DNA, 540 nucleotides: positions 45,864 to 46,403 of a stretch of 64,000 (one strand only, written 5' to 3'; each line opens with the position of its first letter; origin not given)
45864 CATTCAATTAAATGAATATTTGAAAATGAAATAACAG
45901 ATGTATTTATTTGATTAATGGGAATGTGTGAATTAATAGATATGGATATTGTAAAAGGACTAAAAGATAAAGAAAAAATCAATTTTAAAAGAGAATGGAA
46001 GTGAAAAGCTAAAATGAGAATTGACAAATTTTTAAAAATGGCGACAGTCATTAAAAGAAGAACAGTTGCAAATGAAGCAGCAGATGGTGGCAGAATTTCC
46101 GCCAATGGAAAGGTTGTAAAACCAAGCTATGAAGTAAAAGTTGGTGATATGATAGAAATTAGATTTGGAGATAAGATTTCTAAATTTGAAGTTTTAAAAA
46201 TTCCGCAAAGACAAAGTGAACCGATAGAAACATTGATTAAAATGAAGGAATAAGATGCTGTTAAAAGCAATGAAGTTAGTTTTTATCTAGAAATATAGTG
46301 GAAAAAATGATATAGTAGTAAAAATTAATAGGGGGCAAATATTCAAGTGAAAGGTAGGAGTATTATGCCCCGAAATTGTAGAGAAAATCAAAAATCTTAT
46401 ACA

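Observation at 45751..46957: Single RAYT-like HUH/Y1 transposase embedded among REP/REPIN-like palindromes in a clostridial-type genome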

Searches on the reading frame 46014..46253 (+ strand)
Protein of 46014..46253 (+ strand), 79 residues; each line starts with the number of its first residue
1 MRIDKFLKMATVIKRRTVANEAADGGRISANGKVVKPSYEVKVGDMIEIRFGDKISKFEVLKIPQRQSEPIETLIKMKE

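Call 51: search_protein_families(library=pfam, proteins=[window:46014-46253:+], max_evalue=0.001)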
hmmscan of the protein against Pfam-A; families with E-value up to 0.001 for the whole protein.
window:46014-46253:+ (79 aa): 1 family
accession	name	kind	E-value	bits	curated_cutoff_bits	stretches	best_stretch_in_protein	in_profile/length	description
PF01479.30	S4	-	6.2e-12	45.5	22.8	1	1-47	1-48/48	S4 domain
